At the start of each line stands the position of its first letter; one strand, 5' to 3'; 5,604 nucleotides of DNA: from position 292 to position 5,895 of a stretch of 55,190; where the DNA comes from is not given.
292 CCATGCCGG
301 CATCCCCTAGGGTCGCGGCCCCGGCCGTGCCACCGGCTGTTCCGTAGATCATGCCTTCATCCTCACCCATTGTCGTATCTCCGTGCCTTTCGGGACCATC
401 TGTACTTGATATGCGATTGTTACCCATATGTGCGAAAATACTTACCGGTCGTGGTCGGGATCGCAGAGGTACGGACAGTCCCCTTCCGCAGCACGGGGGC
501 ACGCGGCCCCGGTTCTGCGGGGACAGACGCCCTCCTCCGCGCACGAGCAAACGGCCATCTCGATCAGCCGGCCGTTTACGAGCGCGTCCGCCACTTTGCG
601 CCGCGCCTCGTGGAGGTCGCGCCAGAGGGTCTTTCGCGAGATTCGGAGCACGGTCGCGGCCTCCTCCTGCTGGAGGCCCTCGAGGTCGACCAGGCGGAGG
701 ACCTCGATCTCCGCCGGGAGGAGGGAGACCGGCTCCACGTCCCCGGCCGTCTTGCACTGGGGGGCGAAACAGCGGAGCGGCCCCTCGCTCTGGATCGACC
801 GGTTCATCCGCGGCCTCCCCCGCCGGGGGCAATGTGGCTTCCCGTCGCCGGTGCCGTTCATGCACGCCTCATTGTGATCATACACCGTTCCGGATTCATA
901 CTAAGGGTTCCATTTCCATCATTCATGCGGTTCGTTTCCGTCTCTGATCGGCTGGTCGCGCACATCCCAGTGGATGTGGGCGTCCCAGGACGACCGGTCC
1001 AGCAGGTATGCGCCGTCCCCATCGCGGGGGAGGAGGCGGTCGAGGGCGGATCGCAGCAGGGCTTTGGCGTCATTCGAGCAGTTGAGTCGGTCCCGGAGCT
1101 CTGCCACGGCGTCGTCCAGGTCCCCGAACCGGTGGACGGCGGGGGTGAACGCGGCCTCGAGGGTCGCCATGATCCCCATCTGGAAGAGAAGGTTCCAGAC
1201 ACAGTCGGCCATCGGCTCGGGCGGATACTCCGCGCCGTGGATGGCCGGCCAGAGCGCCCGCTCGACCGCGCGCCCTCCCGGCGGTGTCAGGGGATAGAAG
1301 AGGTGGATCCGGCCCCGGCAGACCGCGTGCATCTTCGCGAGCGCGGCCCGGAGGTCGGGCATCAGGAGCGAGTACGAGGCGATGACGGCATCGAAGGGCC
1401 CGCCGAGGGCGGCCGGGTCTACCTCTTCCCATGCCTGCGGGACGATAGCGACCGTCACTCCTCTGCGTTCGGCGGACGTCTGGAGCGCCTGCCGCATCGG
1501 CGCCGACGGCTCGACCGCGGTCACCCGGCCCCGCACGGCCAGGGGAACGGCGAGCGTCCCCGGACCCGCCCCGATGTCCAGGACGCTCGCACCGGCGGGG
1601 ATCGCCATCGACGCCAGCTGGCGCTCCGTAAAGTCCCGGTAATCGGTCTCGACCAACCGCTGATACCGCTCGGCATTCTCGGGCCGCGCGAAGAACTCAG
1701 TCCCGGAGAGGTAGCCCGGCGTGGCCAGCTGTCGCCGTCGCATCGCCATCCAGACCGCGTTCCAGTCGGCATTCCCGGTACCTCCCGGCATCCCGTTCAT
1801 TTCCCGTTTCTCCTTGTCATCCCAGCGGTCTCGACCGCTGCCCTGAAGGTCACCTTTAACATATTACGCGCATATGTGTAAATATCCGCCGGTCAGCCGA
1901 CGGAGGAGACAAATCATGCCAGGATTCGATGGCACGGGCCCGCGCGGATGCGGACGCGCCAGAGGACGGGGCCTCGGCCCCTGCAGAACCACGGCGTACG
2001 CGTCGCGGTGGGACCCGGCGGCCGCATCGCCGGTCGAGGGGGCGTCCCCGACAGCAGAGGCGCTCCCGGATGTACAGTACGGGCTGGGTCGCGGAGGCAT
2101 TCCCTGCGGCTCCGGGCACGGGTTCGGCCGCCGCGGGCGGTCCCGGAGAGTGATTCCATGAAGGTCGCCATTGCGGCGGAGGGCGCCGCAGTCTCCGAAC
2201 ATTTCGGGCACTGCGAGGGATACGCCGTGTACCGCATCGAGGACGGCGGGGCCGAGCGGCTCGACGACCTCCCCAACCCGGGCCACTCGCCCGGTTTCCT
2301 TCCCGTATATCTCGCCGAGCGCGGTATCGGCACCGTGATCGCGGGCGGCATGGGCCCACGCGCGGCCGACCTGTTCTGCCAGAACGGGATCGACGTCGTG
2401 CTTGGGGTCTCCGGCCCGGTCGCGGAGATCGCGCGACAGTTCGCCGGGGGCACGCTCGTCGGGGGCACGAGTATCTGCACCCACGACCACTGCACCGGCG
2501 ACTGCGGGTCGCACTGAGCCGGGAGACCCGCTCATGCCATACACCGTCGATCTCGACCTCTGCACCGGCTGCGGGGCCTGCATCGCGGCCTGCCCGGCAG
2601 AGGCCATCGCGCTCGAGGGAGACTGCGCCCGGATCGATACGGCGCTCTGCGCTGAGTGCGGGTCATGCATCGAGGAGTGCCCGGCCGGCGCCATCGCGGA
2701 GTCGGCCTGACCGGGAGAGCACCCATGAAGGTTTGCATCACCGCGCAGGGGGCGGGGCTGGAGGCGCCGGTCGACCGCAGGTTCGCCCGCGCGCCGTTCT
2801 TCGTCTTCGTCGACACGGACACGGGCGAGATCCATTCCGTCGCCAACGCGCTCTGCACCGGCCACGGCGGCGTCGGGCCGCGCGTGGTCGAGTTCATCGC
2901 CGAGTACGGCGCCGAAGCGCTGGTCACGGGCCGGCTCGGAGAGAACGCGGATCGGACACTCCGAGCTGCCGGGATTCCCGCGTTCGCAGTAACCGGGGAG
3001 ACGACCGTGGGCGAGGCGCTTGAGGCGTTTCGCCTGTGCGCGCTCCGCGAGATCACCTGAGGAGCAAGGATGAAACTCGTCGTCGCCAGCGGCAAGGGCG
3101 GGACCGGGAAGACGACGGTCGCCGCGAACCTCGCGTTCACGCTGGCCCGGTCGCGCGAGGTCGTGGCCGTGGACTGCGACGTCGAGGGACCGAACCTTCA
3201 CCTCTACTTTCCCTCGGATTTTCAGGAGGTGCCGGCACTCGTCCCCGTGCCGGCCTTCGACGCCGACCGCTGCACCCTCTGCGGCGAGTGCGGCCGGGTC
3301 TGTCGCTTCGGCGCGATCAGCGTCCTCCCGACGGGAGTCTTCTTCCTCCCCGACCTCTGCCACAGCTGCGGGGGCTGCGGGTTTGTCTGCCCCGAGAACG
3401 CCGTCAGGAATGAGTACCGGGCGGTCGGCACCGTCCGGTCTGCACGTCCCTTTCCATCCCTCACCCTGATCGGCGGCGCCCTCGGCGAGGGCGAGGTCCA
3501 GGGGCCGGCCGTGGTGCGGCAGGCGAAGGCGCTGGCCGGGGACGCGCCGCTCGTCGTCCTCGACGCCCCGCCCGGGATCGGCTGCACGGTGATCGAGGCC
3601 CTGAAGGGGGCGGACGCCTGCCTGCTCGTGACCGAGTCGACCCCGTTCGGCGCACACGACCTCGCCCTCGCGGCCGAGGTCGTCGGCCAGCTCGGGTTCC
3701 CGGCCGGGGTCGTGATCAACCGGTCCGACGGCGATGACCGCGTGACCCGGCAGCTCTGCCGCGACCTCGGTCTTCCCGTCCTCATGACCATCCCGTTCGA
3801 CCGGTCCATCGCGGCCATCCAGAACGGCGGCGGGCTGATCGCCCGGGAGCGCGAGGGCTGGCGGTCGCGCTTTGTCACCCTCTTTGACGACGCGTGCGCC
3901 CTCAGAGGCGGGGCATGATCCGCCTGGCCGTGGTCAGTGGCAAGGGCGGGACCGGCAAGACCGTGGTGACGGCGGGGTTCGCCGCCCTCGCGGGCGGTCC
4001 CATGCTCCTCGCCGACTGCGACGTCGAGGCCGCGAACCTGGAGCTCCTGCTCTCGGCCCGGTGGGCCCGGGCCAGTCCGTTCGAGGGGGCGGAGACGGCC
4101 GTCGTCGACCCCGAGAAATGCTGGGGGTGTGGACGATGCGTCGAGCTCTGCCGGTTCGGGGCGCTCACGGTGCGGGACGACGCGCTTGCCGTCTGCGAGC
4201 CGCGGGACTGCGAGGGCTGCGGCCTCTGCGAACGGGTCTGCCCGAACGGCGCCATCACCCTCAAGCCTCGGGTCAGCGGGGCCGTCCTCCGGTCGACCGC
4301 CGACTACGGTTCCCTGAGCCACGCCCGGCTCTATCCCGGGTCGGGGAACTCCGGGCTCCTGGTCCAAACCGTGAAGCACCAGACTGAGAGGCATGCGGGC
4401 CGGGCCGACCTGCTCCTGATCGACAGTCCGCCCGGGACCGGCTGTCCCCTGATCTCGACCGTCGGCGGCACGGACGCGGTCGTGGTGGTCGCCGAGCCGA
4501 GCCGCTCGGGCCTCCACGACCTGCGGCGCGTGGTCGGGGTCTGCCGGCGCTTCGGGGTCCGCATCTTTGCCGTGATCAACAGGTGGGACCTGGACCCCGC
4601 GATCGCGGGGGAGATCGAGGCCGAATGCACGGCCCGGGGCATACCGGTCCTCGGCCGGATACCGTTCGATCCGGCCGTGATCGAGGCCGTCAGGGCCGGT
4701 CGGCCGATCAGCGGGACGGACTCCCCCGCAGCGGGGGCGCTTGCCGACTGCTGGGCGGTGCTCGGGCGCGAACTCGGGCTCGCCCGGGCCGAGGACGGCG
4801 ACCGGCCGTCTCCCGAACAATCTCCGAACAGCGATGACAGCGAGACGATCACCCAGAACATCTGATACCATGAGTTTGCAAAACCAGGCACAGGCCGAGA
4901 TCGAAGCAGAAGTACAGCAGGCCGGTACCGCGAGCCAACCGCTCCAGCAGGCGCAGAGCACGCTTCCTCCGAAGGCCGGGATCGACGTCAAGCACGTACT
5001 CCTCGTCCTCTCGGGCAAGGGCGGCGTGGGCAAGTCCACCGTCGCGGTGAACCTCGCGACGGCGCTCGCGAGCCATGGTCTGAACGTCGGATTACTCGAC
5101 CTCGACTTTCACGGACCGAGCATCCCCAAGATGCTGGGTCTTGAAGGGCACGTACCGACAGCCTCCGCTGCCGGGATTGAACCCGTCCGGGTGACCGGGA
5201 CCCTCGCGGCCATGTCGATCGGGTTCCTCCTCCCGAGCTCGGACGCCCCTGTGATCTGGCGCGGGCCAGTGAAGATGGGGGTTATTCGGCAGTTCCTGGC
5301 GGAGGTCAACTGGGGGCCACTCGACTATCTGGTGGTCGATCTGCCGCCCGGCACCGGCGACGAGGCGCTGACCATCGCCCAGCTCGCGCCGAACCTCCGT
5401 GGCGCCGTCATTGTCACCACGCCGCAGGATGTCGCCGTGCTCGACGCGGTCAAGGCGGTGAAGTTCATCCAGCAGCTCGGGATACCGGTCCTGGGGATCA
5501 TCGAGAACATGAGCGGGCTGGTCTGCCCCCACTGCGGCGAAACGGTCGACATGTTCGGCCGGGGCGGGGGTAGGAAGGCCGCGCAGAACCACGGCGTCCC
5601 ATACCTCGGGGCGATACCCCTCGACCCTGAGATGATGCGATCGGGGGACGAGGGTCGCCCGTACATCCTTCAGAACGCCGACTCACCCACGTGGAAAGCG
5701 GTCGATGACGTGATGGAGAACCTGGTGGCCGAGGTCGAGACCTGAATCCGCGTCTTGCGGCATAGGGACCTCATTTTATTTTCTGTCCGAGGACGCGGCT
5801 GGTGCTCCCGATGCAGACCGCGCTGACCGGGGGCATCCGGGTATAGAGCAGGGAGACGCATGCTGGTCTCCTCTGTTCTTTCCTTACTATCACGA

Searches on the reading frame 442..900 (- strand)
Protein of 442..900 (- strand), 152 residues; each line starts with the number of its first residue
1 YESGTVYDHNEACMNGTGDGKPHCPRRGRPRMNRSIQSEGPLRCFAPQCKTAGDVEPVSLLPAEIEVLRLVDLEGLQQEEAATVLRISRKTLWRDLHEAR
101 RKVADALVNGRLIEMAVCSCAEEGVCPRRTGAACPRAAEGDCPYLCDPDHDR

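Call 47: search_protein_families(library=pfam, proteins=[window:442-900:-], max_evalue=0.001)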
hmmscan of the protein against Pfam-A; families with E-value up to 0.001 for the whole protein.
window:442-900:- (152 aa): 4 families
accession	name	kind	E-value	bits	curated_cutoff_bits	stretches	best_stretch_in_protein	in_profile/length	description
PF02001.22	DUF134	-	1.1e-21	77.7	27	1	25-113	2-88/98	Protein of unknown function DUF134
PF08281.18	Sigma70_r4_2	-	3.2e-06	27.1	25.7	1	62-102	13-53/54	Sigma-70, region 4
PF07638.17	Sigma70_ECF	-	2.7e-05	24.6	21.1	1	62-107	138-183/185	ECF sigma factor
PF04545.22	Sigma70_r4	-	0.00075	19.4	24.1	1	60-103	5-48/50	Sigma-70, region 4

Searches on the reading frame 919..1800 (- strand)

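Call 14: search_protein_families(library=pfam, proteins=[window:919-1800:-], max_evalue=0.001)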
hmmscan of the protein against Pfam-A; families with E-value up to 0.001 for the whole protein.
window:919-1800:- (293 aa): 4 families
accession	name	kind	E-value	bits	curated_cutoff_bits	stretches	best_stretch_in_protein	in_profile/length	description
PF13649.12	Methyltransf_25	-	6.2e-12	46.5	27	1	73-162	1-94/97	Methyltransferase domain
PF13489.12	Methyltransf_23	-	6.9e-09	36.1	27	1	46-162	1-109/164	Methyltransferase domain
PF08241.18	Methyltransf_11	-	1.5e-07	32.4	21.2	1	74-162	1-88/95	Methyltransferase domain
PF08242.18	Methyltransf_12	-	6.4e-07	30.5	30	1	74-162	1-93/98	Methyltransferase domain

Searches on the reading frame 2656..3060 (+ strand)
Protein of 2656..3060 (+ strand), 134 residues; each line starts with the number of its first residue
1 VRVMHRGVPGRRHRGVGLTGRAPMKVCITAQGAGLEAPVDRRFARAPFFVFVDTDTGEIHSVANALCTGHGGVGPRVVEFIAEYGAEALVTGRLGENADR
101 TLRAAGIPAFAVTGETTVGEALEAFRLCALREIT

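Call 47: search_protein_families(library=pfam, proteins=[window:2656-3060:+], max_evalue=0.001)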
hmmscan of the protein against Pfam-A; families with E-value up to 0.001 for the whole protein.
window:2656-3060:+ (134 aa): 1 family
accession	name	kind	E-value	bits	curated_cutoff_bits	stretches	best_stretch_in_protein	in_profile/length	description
PF02579.22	Nitro_FeMo-Co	-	2.7e-19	69.7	26.3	1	36-126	2-93/94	Dinitrogenase iron-molybdenum cofactor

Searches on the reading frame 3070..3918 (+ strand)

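Call 14: search_protein_families(library=pfam, proteins=[window:3070-3918:+], max_evalue=0.001)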
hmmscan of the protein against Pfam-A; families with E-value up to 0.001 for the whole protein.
window:3070-3918:+ (282 aa): 16 families
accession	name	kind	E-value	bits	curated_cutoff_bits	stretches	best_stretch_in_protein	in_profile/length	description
PF01656.29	CbiA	-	6e-19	68.7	25.4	1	3-251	1-119/125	CobQ/CobB/MinD/ParA nucleotide binding domain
PF10609.15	ParA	-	8.3e-14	52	27.1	1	2-45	5-49/246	NUBPL iron-transfer P-loop NTPase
PF00037.32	Fer4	-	5.3e-11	42.3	21.1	2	62-84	2-24/24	4Fe-4S binding domain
PF13614.12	AAA_31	-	2.8e-09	37.6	27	1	4-38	5-40/177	AAA domain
PF12837.12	Fer4_6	-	1.6e-08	34.6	25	1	60-83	1-24/24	4Fe-4S binding domain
PF13237.11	Fer4_10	-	6.8e-07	29.6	25.5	0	92-115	4-27/53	4Fe-4S dicluster domain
PF13183.11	Fer4_8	-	1.1e-05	26.3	27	0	65-81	51-67/68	4Fe-4S dicluster domain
PF12838.12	Fer4_7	-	1.5e-05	25.8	27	1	67-111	1-52/52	4Fe-4S dicluster domain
PF02374.21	ArsA_ATPase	-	1.5e-05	24.8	24.3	1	1-34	1-34/305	Anion-transporting ATPase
PF13187.11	Fer4_9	-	2.6e-05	24.6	27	1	67-111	1-51/52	4Fe-4S dicluster domain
PF00142.24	Fer4_NifH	-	4.2e-05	23.6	25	0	6-38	5-38/271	4Fe-4S iron sulfur cluster binding proteins, NifH/frxC family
PF12797.12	Fer4_2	-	4.4e-05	23.6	24.5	0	60-78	2-20/22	4Fe-4S binding domain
PF14697.11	Fer4_21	-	6.2e-05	23.5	35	1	64-112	4-57/59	4Fe-4S dicluster domain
PF13534.11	Fer4_17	-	0.00019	22.3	22.2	0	95-110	44-59/61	4Fe-4S dicluster domain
PF13484.11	Fer4_16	-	0.00072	20.7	30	0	97-117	2-21/66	4Fe-4S double cluster binding domain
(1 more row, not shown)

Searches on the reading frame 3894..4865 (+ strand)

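Call 14: search_protein_families(library=pfam, proteins=[window:3894-4865:+], max_evalue=0.001)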
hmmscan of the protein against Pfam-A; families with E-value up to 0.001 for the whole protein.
window:3894-4865:+ (323 aa): 13 families
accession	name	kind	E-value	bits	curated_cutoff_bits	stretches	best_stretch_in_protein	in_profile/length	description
PF00037.32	Fer4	-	2.5e-15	56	21.1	2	70-92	2-24/24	4Fe-4S binding domain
PF01656.29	CbiA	-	3.1e-15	56.7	25.4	1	11-272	1-125/125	CobQ/CobB/MinD/ParA nucleotide binding domain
PF10609.15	ParA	-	3.8e-15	56.4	27.1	1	168-276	109-229/246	NUBPL iron-transfer P-loop NTPase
PF12838.12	Fer4_7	-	2.6e-12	47.4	27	2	62-90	24-52/52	4Fe-4S dicluster domain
PF14697.11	Fer4_21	-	1e-09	38.8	35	1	69-123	1-59/59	4Fe-4S dicluster domain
PF12837.12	Fer4_6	-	5.1e-09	36.1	25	1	69-91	2-24/24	4Fe-4S binding domain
PF25160.1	LdpA_Fe-S-bd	-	6.8e-07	29.4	27.6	1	67-92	19-44/49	LdpA Fe-S cluster-binding domain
PF13187.11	Fer4_9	-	7.2e-07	29.6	27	1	75-121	1-52/52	4Fe-4S dicluster domain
PF12798.12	Fer4_3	-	3e-06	28.1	27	0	106-120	1-15/15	4Fe-4S binding domain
PF13484.11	Fer4_16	-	7.3e-06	27.1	30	0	106-127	2-24/66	4Fe-4S double cluster binding domain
PF13237.11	Fer4_10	-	1.7e-05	25.1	25.5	1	70-117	3-53/53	4Fe-4S dicluster domain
PF12797.12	Fer4_2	-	6.1e-05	23.2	24.5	0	70-86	4-20/22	4Fe-4S binding domain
PF12800.12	Fer4_4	-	6.5e-05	23.4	24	0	73-89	1-17/17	4Fe-4S binding domain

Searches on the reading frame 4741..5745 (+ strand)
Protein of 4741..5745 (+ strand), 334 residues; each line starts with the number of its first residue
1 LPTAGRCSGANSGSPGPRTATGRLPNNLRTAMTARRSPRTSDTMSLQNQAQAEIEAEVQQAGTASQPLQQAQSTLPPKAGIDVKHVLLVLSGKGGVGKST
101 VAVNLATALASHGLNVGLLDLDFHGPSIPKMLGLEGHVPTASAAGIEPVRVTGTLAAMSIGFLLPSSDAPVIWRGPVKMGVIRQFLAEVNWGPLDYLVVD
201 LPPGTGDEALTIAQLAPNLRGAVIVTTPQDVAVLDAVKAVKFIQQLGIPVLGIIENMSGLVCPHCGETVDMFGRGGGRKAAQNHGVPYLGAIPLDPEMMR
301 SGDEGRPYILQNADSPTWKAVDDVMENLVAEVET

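Call 14: search_protein_families(library=pfam, proteins=[window:4741-5745:+], max_evalue=0.001)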
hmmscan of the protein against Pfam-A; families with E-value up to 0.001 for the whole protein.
window:4741-5745:+ (334 aa): 7 families
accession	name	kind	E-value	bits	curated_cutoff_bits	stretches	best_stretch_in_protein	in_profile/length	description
PF10609.15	ParA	-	1e-100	336.7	27.1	1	83-328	2-245/246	NUBPL iron-transfer P-loop NTPase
PF01656.29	CbiA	-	4.4e-14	53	25.4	1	88-307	2-124/125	CobQ/CobB/MinD/ParA nucleotide binding domain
PF09140.17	MipZ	-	8e-08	32.3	20.7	1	85-129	1-45/262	ATPase MipZ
PF13614.12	AAA_31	-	1.2e-07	32.3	27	1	86-123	3-40/177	AAA domain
PF02374.21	ArsA_ATPase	-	2.2e-05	24.3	24.3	1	88-122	4-38/305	Anion-transporting ATPase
PF13481.12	AAA_25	-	0.0004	20.5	27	1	84-115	32-62/195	AAA domain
PF13500.12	AAA_26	-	0.00054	20.3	27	0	209-299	117-195/198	AAA domain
